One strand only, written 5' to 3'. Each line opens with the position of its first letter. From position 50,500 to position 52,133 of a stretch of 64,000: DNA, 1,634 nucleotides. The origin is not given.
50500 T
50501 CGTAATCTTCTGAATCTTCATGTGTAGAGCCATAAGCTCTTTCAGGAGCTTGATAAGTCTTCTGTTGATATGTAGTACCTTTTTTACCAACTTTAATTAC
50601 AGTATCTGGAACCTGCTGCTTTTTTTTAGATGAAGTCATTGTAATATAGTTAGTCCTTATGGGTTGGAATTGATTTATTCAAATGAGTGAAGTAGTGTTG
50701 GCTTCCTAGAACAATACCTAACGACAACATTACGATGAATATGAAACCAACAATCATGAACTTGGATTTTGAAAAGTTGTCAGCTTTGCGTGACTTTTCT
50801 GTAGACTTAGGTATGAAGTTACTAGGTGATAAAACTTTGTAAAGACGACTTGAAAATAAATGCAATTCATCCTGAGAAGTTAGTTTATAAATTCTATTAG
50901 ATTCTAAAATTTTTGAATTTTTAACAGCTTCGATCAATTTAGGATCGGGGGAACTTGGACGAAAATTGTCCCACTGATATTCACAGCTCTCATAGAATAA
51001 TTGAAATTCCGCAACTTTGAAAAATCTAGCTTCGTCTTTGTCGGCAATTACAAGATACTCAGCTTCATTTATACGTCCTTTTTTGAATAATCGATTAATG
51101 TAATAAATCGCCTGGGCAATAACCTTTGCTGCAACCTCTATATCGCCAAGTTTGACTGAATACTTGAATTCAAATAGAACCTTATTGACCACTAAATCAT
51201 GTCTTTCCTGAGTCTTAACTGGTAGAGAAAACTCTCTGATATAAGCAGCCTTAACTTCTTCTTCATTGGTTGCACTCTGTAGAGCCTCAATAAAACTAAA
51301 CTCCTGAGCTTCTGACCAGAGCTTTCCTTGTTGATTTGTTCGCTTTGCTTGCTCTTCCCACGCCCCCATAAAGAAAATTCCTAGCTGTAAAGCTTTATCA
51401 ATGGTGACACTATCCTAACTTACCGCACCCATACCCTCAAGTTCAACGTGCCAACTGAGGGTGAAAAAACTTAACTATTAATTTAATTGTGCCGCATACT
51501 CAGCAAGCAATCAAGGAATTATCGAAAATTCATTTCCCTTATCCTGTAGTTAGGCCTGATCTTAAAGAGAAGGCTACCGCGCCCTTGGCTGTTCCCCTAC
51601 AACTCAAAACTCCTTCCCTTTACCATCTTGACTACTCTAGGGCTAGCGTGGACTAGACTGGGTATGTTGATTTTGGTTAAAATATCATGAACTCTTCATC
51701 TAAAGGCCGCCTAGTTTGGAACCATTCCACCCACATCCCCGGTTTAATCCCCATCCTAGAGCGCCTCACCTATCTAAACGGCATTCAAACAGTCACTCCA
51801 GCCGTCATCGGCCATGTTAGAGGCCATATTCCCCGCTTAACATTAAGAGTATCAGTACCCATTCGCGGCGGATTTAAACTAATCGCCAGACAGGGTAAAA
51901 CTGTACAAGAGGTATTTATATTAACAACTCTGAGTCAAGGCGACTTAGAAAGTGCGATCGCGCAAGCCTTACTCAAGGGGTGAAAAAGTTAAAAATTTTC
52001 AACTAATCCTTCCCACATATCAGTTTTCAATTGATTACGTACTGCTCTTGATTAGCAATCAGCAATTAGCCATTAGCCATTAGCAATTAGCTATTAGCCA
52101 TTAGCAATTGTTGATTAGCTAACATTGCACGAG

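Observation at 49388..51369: AT-rich two-gene module of unknown membrane proteins, set off by a strong GC-rich bidirectional hairpin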

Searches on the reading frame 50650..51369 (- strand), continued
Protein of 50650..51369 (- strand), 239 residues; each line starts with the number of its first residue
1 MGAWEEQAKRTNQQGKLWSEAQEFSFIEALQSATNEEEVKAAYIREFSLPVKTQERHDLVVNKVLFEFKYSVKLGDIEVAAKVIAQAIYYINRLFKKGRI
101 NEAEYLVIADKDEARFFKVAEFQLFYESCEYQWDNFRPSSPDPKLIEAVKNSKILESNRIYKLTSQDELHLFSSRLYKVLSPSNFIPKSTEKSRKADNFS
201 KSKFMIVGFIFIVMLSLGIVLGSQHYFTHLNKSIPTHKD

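Call 85: find_encoding_contigs(protein=P0054, flank=8000, max_places=1)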
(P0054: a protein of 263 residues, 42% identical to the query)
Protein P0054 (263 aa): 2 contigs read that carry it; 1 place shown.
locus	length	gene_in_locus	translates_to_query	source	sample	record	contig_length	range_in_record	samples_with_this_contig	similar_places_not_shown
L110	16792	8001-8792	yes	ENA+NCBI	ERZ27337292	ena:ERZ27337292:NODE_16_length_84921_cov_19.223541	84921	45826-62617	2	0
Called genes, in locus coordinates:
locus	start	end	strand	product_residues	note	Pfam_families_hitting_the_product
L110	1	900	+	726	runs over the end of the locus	PF17975:RNR_Alpha (weak), PF21995:RNR-II_ins_dom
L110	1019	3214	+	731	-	PF18309:PAZ_3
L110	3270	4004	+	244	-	PF22945:LEM-3_GIY-YIG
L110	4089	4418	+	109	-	PF21814:DUF6883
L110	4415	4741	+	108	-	PF16277:DUF4926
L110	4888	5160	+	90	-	-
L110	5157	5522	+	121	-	-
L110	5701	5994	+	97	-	PF04255:DUF433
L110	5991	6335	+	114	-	PF18480:DUF5615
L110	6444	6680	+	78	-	-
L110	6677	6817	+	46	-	-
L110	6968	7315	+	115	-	PF09907:HigB_toxin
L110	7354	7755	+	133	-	PF01381:HTH_3 (weak)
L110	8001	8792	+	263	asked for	-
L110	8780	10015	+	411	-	-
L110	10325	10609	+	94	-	-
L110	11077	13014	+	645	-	PF22614:Slo-like_RCK (weak), PF02254:TrkA_N (faint), PF06241:Castor_Poll_mid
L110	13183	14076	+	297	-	PF02517:Rce1-like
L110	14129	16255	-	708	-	PF02922:CBM_48, PF00128:Alpha-amylase (weak), PF21331:Isoamylase_C (weak)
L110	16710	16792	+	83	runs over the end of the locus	-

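Call 96: search_protein_families(library=ncbifam, proteins=[P0147, P0155, P0162, P0154, P0168, P0161, P0178, L001:9086-10582:+], max_evalue=0.01)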
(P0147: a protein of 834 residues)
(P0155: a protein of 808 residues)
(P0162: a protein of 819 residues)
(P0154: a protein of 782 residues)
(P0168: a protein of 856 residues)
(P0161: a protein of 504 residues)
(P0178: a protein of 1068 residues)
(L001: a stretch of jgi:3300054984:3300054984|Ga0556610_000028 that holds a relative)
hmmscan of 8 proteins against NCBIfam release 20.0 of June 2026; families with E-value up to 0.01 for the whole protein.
P0147 (834 aa): 0 families

P0155 (808 aa): 0 families

P0162 (819 aa): 0 families

P0154 (782 aa): 0 families

P0168 (856 aa): 0 families

P0161 (504 aa): 0 families

P0178 (1068 aa): 1 family
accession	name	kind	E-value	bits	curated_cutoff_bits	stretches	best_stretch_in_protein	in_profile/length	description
NF040588.1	FxsC_Nterm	equivalog_domain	1.8e-08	34.5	130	1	17-172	3-176/182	TIR-like protein FxsC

L001:9086-10582:+ (498 aa): 0 families

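Call 98: search_solved_structures(query=A5, max_evalue=1, show_alignments=1)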
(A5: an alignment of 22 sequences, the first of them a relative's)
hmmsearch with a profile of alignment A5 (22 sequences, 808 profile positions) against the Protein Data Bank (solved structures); distinct sequences matched with E-value up to 1: 8.
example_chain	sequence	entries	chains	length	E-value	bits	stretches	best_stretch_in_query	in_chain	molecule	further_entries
7qw5_A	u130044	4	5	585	0.0021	19.3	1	263-462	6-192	Modification methylase BseCI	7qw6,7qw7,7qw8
3ufb_A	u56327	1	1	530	0.0027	18.9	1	273-402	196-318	Type I restriction-modification system methyltransferase subunit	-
3lkd_A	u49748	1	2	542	0.0048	18.1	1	270-323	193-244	Type I restriction-modification system methyltransferase subunit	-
5ybb_A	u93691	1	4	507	0.019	16.1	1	268-314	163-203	Type I restriction-modification system methyltransferase subunit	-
7vru_A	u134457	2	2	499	0.032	15.4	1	269-315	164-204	Site-specific DNA-methyltransferase (adenine-specific)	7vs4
5mq8_A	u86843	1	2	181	0.12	13.4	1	184-272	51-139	Uncharacterized protein YacP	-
5mq9_A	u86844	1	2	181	0.12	13.4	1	184-272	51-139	Uncharacterized protein YacP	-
2cqz_A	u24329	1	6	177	0.39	11.8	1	88-161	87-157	177aa long hypothetical protein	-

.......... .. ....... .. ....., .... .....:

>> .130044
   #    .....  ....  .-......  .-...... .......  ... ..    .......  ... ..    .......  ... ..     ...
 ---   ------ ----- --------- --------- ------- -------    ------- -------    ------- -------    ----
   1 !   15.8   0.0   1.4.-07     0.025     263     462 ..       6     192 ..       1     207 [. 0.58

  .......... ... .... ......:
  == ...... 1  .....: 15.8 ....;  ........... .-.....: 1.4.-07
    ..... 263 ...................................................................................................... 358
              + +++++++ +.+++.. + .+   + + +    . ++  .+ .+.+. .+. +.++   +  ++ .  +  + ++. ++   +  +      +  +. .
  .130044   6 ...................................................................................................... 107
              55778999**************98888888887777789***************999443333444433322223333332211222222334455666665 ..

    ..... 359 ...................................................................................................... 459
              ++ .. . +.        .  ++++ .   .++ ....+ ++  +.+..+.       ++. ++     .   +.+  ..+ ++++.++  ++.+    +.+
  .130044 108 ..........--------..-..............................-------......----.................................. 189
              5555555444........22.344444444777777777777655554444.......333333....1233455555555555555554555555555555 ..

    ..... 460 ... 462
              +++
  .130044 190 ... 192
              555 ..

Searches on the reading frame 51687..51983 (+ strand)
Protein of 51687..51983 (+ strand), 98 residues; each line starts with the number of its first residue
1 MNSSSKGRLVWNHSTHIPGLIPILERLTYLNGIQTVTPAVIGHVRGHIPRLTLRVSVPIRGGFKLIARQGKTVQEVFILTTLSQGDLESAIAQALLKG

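Call 5: search_protein_families(library=pfam, proteins=[window:51687-51983:+], max_evalue=1)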
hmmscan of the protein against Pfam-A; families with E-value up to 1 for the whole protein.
window:51687-51983:+ (98 aa): 1 family
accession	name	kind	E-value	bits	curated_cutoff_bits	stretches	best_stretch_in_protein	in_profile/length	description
PF09876.14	DUF2103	-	1.2e-22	80.2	22.4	1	5-95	2-96/98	Predicted metal-binding protein (DUF2103)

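Call 7: search_protein_families(library=ncbifam, proteins=[window:51687-51983:+], max_evalue=1)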
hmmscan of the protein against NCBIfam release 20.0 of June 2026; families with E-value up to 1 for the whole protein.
window:51687-51983:+ (98 aa): 0 families

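Call 56: find_encoding_contigs(protein=window:51687-51983:+, flank=6000, max_places=8)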
Protein window:51687-51983:+ (98 aa): 9 contigs read that carry it; 6 places shown.
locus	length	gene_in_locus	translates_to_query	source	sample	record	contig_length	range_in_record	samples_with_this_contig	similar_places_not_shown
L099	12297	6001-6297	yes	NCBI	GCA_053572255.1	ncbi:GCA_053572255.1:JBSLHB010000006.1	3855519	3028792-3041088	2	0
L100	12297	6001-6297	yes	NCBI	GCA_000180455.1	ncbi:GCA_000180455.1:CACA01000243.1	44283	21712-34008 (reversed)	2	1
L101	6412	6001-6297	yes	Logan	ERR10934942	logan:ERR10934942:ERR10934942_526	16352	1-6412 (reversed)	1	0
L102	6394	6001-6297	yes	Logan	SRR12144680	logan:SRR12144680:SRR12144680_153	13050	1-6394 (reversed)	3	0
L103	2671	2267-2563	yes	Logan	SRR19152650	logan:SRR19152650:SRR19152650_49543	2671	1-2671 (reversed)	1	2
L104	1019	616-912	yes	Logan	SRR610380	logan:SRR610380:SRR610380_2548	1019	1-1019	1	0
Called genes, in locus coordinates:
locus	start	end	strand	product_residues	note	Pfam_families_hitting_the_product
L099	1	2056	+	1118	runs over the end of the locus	PF01590:GAF, PF00989:PAS, PF08447:PAS_3, PF00989:PAS, PF08448:PAS_4, PF13426:PAS_9, PF08447:PAS_3, PF08447:PAS_3, +7 more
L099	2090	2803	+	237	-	PF00072:Response_reg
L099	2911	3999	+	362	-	PF00072:Response_reg, PF00512:HisKA, PF02518:HATPase_c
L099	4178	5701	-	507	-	PF02463:SMC_N (faint), PF13476:AAA_23, PF13304:AAA_21, PF13175:AAA_15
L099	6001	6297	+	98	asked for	PF09876:DUF2103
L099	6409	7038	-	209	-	PF13646:HEAT_2, PF02985:HEAT (faint), PF03130:HEAT_PBS (faint), PF13646:HEAT_2 (weak)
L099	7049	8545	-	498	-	PF06785:UPF0242 (weak), PF25487:ETR1_N, PF00512:HisKA (faint), PF02518:HATPase_c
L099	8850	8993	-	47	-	-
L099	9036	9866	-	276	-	PF00514:Arm (faint), PF02985:HEAT (faint), PF13513:HEAT_EZ (faint), PF13646:HEAT_2, PF03130:HEAT_PBS (weak)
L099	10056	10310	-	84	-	PF01383:CpcD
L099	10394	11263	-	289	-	PF00427:PBS_linker_poly, PF01383:CpcD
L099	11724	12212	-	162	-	PF00502:Phycobilisome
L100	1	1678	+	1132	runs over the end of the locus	PF01590:GAF, PF00989:PAS, PF08447:PAS_3, PF00989:PAS, PF08448:PAS_4, PF13426:PAS_9, PF08447:PAS_3, PF08447:PAS_3, +9 more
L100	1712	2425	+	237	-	PF00072:Response_reg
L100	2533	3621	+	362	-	PF00072:Response_reg, PF00512:HisKA, PF02518:HATPase_c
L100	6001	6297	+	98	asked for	PF09876:DUF2103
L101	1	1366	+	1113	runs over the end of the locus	PF01590:GAF, PF00989:PAS, PF08447:PAS_3, PF00989:PAS, PF08447:PAS_3, PF08448:PAS_4, PF13426:PAS_9, PF08447:PAS_3, +7 more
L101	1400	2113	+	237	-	PF00072:Response_reg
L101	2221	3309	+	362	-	PF00072:Response_reg, PF00512:HisKA, PF02518:HATPase_c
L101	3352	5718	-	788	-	-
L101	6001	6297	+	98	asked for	PF09876:DUF2103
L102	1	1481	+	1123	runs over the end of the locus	PF01590:GAF, PF00989:PAS, PF08447:PAS_3, PF00989:PAS, PF08448:PAS_4, PF13426:PAS_9, PF08447:PAS_3, PF08447:PAS_3, +7 more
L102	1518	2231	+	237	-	PF00072:Response_reg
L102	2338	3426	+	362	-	PF00072:Response_reg, PF00512:HisKA, PF02518:HATPase_c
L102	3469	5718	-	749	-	-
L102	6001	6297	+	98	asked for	PF09876:DUF2103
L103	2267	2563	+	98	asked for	PF09876:DUF2103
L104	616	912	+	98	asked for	PF09876:DUF2103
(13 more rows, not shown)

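Call 59: search_protein_families(library=padloc, proteins=[L099:4178-5701:-, L101:3352-5718:-, L102:3469-5718:-], max_evalue=0.01)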
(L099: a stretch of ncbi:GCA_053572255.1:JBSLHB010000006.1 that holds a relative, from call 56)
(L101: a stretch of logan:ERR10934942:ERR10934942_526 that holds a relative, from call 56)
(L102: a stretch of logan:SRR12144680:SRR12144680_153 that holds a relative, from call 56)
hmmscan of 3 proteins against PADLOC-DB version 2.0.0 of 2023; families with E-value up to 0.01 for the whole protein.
L099:4178-5701:- (507 aa): 114 families (the best 25 are shown)
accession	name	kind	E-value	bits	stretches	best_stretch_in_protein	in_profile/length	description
PDLC04149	HEC-04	-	7.2e-215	712.2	1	3-497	2-490/494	-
PDLC03878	NsnB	-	7.8e-20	69.9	2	164-285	175-282/345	-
PDLC02335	AbiLi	-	3e-18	64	1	12-310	34-262/326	AbiLi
PDLC02979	AriA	-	5.6e-17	60.6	1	161-281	245-370/373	-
PDLC04392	PDC-M07A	-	6.9e-16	56.3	1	179-292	245-359/432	-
PDLC02980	AriA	-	2.1e-15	55.5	1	217-281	236-300/304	-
PDLC04391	PDC-M07A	-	2.1e-15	54.6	1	231-284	296-349/412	-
PDLC02914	ATPase-Toprim_I-B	-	1.1e-14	52.5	1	215-412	181-383/443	-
PDLC04393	PDC-M07A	-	1.8e-14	51.6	1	180-292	248-361/435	-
PDLC00091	GajA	-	3.6e-14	50.5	2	240-280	298-338/627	AAA ATPase domain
PDLC00271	PtuA1|PtuA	-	1.2e-13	49.4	2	30-86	5-61/421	AAA ATPase domain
PDLC00278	PtuA1|PtuA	-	3e-13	47.8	2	29-76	4-51/436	AAA ATPase domain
PDLC04611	PDC-M38A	-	7.9e-13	46.7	1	218-292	265-338/383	-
PDLC04389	PDC-M07A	-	1e-12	45.8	1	236-284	323-371/443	-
PDLC04179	HEC-01A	-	1.3e-12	45.5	1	230-287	351-408/459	-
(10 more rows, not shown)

L101:3352-5718:- (788 aa): 2 families
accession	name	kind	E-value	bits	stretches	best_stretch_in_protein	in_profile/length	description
PDLC04407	PDC-M09A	-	7.1e-10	36.9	1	305-421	47-167/282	-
PDLC04406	PDC-M09A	-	9.3e-08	29.9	1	376-447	166-240/330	-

L102:3469-5718:- (749 aa): 4 families
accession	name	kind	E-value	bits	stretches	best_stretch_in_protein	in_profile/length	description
PDLC03833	BnzA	-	2.2e-07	27.9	1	562-684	8-126/544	-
PDLC04406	PDC-M09A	-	1.4e-05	22.7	1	390-454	171-239/330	-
PDLC04407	PDC-M09A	-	3.3e-05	21.5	1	389-430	127-168/282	-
PDLC04068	PD-T4-9_A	-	0.0079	14.3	0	164-232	59-124/187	-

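Call 60: search_protein_families(library=pfam, proteins=[L099:4178-5701:-, L101:3352-5718:-, L102:3469-5718:-], max_evalue=0.1)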
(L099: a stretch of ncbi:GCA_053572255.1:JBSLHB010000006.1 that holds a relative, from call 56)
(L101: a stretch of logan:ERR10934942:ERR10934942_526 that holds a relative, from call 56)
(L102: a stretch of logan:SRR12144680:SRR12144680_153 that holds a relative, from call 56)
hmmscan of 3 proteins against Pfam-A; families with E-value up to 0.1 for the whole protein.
L099:4178-5701:- (507 aa): 9 families
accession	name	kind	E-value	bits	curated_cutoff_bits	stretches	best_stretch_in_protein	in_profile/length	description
PF13304.12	AAA_21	-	1.8e-15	58.2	27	1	50-281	1-300/304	AAA domain, putative AbiEii toxin, Type IV TA system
PF13175.12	AAA_15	-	2e-14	54.4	32.1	2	224-281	306-371/374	AAA ATPase domain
PF13476.12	AAA_23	-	8e-08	33.6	27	1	30-68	1-39/201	AAA domain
PF02463.25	SMC_N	-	3.3e-07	30.4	40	1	28-67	2-43/220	RecF/RecN/SMC N terminal domain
PF13555.12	AAA_29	-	0.00044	20.4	27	1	38-68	11-42/61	P-loop containing region of AAA domain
PF13604.12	AAA_30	-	0.02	15.1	27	0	50-88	20-59/191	AAA domain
PF00448.28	SRP54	-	0.033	14.3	22.7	0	50-78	3-31/196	SRP54-type protein, GTPase domain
PF13401.12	AAA_22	-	0.039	14.7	27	0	238-278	84-122/130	AAA domain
PF00005.33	ABC_tran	-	0.088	13.8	25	0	50-74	13-37/137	ABC transporter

L101:3352-5718:- (788 aa): 3 families
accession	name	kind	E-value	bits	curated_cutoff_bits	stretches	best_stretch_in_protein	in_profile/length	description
PF21538.2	Med15_M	-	0.00099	19.7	24.2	1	623-690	7-76/110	ARC105/Med15 mediator subunit central domain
PF01450.25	KARI_C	-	0.013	16.3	29.1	0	123-159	74-110/144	Ketol-acid reductoisomerase, C-terminal domain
PF01556.23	DnaJ_C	-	0.043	14.3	26.6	0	55-101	89-134/152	DnaJ C terminal domain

L102:3469-5718:- (749 aa): 5 families
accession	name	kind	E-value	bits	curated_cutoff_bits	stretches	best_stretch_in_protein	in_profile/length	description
PF18949.5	DUF5693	-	0.002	17.2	29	1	320-490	261-427/609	Family of unknown function (DUF5693)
PF21538.2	Med15_M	-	0.0027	18.3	24.2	1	631-702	7-79/110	ARC105/Med15 mediator subunit central domain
PF01450.25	KARI_C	-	0.011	16.5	29.1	0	123-159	74-110/144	Ketol-acid reductoisomerase, C-terminal domain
PF06424.17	PRP1_N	-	0.028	15.3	22.4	0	81-138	37-95/144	PRP1 splicing factor, N-terminal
PF22604.1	TetR_HI_0893_C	-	0.088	13.6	27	0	326-394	17-85/112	Tetracyclin repressor-like HI_0893, C-terminal domain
